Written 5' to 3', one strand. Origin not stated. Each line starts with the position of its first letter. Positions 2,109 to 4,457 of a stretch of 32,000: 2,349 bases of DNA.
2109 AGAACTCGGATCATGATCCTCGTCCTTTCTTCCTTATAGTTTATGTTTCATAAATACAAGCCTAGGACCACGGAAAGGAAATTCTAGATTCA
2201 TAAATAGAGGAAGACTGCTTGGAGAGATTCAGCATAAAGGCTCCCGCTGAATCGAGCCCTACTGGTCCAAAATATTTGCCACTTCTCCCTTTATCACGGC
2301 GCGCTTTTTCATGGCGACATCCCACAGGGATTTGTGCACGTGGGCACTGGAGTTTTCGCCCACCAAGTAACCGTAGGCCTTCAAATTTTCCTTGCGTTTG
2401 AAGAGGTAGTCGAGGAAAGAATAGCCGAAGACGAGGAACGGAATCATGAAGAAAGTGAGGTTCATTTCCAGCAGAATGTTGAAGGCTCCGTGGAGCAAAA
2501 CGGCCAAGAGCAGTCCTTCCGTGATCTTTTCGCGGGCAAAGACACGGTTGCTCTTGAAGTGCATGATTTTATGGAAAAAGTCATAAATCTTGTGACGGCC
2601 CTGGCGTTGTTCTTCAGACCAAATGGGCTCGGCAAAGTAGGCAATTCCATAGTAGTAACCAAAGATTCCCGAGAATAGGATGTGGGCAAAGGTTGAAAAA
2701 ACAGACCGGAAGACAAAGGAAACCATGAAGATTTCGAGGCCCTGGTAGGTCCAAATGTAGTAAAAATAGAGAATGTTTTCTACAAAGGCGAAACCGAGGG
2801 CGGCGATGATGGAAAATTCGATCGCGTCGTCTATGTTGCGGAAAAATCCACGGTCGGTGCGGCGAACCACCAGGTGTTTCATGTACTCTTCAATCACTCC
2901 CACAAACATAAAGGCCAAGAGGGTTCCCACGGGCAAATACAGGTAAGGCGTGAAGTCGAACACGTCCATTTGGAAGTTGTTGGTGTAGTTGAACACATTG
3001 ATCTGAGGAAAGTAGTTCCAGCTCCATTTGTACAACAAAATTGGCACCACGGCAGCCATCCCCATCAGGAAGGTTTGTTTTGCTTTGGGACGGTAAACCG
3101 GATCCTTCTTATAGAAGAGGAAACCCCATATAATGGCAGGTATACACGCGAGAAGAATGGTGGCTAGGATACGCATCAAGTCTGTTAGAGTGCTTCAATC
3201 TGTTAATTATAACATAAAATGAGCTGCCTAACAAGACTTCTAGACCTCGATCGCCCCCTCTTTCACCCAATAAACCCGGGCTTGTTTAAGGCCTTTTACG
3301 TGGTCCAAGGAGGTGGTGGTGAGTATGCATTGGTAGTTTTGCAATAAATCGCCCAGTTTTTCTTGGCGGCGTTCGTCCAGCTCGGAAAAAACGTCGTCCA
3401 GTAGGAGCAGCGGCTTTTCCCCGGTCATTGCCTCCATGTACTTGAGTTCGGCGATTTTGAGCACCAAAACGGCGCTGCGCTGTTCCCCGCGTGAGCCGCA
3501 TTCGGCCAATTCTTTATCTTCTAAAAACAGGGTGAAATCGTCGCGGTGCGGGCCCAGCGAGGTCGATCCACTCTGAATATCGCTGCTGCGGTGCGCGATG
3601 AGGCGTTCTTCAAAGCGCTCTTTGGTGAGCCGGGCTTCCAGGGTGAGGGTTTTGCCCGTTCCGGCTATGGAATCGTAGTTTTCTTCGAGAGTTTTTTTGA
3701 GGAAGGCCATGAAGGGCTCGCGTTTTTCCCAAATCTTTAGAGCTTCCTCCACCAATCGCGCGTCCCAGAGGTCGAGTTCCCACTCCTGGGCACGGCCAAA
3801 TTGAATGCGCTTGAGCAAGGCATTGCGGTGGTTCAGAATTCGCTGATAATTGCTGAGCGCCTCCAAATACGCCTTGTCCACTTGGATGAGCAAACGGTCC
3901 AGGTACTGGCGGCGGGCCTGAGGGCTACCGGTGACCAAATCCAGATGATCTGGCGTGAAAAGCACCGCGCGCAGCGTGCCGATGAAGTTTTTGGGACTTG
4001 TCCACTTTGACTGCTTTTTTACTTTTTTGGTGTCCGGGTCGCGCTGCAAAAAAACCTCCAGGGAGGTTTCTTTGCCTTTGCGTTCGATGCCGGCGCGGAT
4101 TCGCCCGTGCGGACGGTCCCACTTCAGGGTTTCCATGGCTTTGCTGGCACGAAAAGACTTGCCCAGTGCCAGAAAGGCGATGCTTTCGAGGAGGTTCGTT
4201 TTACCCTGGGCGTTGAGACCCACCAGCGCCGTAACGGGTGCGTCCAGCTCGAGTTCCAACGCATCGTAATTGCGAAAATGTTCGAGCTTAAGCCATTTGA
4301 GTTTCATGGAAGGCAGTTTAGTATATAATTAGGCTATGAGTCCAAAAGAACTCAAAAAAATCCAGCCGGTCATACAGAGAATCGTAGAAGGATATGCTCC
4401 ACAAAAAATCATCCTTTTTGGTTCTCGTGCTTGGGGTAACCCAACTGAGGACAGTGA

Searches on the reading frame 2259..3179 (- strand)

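Call 6: search_protein_families(library=pfam, proteins=[window:2259-3179:-], max_evalue=0.001)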
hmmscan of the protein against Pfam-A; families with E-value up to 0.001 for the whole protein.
window:2259-3179:- (306 aa): 1 family
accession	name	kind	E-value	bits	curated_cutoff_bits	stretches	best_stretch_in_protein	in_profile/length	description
PF13367.11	PrsW-protease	-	6.7e-21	75.2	23.5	1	83-248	40-192/196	PrsW family intramembrane metalloprotease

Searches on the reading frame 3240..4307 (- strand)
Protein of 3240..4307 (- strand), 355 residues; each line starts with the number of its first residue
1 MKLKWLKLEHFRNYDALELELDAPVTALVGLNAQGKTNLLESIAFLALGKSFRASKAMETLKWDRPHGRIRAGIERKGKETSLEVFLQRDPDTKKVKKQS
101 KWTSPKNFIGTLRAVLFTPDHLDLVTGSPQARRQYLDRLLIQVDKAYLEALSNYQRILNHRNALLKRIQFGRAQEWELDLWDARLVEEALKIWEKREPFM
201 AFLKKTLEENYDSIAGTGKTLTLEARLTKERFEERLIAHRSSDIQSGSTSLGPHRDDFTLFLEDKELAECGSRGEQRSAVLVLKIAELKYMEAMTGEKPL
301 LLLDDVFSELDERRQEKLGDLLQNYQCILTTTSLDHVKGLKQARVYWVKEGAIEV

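Call 6: search_protein_families(library=pfam, proteins=[window:3240-4307:-], max_evalue=0.001)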
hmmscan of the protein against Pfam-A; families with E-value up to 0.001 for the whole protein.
window:3240-4307:- (355 aa): 4 families
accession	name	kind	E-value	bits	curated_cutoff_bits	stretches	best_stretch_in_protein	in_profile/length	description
PF02463.25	SMC_N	-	4.8e-15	56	40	1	3-338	2-203/220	RecF/RecN/SMC N terminal domain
PF13476.12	AAA_23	-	1.9e-09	38.9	27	1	6-154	2-138/201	AAA domain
PF13175.12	AAA_15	-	5.2e-08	33.3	32.1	1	1-53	1-54/374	AAA ATPase domain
PF13304.12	AAA_21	-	2.9e-06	28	27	1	25-331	1-297/304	AAA domain, putative AbiEii toxin, Type IV TA system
